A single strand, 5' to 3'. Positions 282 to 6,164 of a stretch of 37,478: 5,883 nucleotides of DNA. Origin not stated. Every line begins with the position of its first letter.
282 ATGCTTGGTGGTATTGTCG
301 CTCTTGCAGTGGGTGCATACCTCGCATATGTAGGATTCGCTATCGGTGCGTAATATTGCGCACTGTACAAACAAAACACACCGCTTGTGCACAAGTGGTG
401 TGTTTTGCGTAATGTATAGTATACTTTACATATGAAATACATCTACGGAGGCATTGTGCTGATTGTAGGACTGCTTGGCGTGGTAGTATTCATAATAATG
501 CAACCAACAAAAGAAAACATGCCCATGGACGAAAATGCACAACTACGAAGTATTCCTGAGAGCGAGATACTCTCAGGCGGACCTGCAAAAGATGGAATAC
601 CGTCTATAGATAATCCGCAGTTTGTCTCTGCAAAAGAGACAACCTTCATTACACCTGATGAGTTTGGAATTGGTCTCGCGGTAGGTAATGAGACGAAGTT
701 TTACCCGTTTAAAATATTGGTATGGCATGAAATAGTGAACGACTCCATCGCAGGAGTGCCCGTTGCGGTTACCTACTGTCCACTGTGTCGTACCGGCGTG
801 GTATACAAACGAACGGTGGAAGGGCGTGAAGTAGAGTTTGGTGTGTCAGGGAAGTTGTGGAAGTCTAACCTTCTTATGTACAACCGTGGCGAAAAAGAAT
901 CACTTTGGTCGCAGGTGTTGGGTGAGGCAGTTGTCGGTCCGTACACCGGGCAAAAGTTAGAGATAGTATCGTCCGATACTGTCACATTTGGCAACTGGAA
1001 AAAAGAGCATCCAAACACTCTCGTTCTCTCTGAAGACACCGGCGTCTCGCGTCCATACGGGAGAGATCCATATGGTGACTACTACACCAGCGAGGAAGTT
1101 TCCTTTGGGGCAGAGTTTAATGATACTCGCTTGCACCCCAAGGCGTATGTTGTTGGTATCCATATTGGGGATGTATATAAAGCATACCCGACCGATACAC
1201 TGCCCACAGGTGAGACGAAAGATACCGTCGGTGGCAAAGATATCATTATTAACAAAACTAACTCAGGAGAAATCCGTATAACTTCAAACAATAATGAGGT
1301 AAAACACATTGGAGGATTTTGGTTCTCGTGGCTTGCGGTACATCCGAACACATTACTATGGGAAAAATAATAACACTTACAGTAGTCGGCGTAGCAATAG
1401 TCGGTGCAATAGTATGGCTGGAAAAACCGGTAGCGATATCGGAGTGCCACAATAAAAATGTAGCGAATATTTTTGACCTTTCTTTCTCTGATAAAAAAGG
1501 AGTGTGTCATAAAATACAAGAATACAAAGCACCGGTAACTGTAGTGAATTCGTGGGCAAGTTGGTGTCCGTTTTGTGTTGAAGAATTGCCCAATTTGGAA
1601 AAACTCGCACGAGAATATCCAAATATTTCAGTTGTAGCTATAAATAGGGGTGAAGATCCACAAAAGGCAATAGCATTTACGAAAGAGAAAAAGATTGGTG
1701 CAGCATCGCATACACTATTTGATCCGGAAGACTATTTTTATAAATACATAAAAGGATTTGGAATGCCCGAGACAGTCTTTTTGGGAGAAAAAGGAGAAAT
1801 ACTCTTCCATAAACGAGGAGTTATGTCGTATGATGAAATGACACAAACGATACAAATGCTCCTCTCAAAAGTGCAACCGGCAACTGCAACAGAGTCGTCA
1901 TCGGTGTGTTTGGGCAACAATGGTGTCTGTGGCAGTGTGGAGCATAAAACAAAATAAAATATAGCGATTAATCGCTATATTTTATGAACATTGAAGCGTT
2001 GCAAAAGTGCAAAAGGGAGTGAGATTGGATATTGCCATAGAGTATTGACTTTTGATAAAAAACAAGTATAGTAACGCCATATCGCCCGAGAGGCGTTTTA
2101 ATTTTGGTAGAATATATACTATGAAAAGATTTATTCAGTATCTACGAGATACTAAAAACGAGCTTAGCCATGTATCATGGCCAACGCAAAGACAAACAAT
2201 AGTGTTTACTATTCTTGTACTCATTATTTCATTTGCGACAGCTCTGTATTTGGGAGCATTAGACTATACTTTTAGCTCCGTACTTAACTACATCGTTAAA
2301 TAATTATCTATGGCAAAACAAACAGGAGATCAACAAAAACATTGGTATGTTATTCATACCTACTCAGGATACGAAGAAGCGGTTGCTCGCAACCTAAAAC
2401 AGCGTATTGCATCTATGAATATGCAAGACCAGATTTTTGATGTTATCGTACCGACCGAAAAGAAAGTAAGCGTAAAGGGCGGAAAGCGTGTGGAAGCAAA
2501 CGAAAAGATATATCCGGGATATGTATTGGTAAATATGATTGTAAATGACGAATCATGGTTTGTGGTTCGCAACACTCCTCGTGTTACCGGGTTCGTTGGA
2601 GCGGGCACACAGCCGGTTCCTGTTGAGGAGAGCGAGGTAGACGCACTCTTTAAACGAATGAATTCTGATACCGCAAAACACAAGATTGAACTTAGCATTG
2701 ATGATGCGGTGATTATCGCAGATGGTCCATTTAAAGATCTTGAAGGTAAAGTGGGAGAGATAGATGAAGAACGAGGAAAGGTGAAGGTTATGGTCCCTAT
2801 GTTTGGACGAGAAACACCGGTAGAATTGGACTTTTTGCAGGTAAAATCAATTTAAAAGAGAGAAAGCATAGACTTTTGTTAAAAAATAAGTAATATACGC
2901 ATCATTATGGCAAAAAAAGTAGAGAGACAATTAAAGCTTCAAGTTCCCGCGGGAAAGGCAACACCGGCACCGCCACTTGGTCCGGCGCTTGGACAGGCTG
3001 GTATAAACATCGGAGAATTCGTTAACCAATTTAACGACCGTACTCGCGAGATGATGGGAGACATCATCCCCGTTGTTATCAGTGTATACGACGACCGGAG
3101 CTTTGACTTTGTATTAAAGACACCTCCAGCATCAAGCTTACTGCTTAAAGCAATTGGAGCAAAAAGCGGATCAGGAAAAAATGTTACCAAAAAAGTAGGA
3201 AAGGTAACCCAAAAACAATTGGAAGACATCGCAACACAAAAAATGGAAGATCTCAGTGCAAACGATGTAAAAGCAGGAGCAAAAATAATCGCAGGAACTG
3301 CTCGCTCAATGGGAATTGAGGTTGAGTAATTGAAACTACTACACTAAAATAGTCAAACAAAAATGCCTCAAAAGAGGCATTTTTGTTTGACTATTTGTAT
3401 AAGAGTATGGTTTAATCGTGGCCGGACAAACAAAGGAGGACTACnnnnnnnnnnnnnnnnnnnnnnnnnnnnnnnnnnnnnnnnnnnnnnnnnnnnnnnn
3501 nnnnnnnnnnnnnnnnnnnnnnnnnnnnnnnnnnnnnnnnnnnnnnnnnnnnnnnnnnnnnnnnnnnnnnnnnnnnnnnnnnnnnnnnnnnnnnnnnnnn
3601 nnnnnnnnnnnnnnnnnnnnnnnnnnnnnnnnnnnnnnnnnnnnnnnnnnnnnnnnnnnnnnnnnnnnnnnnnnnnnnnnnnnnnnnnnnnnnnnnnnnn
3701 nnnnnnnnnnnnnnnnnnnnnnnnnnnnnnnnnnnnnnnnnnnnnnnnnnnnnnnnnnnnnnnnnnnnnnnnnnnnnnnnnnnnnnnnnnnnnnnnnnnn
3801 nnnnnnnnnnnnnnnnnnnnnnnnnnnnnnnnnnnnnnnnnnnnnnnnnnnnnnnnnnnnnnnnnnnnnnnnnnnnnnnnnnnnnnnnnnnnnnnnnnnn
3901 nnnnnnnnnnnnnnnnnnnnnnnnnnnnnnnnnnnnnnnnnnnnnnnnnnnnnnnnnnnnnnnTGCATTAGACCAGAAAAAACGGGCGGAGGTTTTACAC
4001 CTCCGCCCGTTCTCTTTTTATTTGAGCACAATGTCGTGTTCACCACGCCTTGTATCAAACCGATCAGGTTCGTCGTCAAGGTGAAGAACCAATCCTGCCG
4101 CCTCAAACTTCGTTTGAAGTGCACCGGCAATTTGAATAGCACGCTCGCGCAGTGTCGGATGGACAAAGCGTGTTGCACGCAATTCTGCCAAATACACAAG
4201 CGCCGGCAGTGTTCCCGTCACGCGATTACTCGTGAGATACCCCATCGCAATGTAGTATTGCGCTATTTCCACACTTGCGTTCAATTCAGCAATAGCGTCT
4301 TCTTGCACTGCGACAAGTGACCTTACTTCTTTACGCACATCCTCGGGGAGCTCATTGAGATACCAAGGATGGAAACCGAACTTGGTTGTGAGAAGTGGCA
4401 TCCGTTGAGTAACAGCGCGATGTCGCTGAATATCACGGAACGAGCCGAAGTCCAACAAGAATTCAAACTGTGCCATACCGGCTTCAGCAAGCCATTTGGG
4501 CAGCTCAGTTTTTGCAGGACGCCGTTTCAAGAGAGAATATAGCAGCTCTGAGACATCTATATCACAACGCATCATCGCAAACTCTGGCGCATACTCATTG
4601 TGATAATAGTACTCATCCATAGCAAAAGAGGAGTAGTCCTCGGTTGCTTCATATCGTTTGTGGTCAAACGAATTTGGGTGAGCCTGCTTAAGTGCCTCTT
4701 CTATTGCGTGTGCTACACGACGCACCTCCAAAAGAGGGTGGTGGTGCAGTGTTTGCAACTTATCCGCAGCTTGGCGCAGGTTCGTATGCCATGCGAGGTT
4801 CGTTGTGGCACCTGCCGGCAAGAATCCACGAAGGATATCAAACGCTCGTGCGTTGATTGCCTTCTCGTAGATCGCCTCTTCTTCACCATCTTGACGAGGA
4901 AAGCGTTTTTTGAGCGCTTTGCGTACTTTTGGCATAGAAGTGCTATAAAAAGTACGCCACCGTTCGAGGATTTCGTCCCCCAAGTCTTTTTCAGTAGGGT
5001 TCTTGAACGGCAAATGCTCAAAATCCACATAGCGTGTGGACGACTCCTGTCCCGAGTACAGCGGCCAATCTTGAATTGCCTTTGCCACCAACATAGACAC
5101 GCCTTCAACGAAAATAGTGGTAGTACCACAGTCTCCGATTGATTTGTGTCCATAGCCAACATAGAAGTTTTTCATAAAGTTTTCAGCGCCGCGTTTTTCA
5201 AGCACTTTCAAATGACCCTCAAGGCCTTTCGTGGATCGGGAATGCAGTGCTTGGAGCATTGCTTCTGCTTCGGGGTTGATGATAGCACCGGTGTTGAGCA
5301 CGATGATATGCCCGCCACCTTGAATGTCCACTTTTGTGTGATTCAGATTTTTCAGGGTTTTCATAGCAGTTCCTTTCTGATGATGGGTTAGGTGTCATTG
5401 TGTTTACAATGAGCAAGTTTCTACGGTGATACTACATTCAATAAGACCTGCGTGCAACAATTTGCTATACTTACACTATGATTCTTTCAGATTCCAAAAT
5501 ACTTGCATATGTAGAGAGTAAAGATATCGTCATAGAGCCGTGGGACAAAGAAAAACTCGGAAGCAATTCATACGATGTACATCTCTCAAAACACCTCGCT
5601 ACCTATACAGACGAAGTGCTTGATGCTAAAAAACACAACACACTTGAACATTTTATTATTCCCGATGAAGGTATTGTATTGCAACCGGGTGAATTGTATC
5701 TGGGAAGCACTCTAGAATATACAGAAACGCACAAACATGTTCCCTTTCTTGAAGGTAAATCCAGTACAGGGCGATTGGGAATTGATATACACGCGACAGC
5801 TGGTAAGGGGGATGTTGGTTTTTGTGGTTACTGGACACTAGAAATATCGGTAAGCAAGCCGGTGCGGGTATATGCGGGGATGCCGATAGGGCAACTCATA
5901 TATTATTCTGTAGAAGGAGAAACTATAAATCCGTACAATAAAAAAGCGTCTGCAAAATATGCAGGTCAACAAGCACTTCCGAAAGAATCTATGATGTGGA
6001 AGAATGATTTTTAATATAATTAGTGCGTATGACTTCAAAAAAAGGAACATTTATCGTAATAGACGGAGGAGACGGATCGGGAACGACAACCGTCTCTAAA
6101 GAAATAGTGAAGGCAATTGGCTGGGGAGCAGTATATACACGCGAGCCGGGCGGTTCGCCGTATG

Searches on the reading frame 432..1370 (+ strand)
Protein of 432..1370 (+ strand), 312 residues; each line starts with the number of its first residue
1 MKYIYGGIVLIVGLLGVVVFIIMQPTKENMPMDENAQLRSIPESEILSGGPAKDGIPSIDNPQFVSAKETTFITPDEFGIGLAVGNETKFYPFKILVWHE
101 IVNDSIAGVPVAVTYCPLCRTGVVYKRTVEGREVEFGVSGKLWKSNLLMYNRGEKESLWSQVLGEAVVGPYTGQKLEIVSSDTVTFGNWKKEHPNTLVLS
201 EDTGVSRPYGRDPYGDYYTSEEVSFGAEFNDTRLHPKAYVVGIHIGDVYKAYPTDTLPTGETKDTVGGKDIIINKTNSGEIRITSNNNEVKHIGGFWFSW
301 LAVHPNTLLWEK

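Call 12: search_protein_families(library=pfam, proteins=[window:432-1370:+], max_evalue=0.0001)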
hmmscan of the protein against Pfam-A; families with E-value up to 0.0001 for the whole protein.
window:432-1370:+ (312 aa): 1 family
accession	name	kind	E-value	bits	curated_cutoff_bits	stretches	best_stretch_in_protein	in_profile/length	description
PF11376.13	DUF3179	-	2.2e-86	290.4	27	1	53-284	1-233/292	Protein of unknown function (DUF3179)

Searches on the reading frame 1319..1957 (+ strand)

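Call 13: search_protein_families(library=pfam, proteins=[window:1319-1957:+], max_evalue=0.0001)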
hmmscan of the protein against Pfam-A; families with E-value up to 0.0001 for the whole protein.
window:1319-1957:+ (212 aa): 5 families
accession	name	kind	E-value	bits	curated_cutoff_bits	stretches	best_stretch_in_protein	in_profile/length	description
PF08534.16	Redoxin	-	2.8e-11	43.8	26.6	1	59-170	16-137/148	Redoxin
PF00578.27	AhpC-TSA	-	6e-09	36.3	26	1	53-161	7-121/124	AhpC/TSA family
PF14595.12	Thioredoxin_9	-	2.2e-05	24.8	25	1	62-120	32-90/129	Thioredoxin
PF00085.26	Thioredoxin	-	2.4e-05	24.7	23.5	1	70-117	17-65/103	Thioredoxin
PF13098.12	Thioredoxin_2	-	5.3e-05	23.9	27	1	71-177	6-103/104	Thioredoxin-like domain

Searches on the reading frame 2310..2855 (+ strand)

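Call 13: search_protein_families(library=pfam, proteins=[window:2310-2855:+], max_evalue=0.0001)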
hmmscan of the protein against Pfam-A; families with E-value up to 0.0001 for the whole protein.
window:2310-2855:+ (181 aa): 2 families
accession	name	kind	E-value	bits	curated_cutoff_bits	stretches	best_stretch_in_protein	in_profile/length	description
PF02357.24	NusG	-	2.1e-30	105.5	22.2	1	10-113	1-92/93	Transcription termination factor nusG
PF00467.35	KOW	-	3.4e-05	23.9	22.3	1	131-160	2-31/32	KOW motif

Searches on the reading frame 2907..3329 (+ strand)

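Call 13: search_protein_families(library=pfam, proteins=[window:2907-3329:+], max_evalue=0.0001)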
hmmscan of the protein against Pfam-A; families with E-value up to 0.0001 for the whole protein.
window:2907-3329:+ (140 aa): 2 families
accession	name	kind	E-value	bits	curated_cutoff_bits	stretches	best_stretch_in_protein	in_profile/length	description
PF03946.19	Ribosomal_L11_N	-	2.1e-28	98.3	32.9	1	9-66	1-58/58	Ribosomal protein L11, N-terminal domain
PF00298.24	Ribosomal_L11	-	2.7e-26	92.2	21.4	1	71-139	1-69/69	Ribosomal protein L11, RNA binding domain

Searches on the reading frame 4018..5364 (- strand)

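Call 12: search_protein_families(library=pfam, proteins=[window:4018-5364:-], max_evalue=0.0001)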
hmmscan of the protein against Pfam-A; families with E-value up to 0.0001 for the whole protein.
window:4018-5364:- (448 aa): 1 family
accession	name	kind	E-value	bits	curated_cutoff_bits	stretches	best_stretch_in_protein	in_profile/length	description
PF02511.20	Thy1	-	2.9e-19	70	24.8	1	47-231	26-191/191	Thymidylate synthase complementing protein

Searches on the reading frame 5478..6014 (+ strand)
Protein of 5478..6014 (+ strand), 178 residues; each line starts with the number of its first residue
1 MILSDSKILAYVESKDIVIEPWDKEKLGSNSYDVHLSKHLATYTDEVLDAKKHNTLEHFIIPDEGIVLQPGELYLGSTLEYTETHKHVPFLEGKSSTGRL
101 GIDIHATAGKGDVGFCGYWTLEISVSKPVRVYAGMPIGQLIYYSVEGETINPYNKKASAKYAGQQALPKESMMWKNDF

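Call 13: search_protein_families(library=pfam, proteins=[window:5478-6014:+], max_evalue=0.0001)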
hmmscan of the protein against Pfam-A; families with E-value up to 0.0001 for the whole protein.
window:5478-6014:+ (178 aa): 1 family
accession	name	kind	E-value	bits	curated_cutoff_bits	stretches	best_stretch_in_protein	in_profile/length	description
PF22769.1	DCD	-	6.1e-38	130.8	27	1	2-144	1-152/153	dCTP deaminase-like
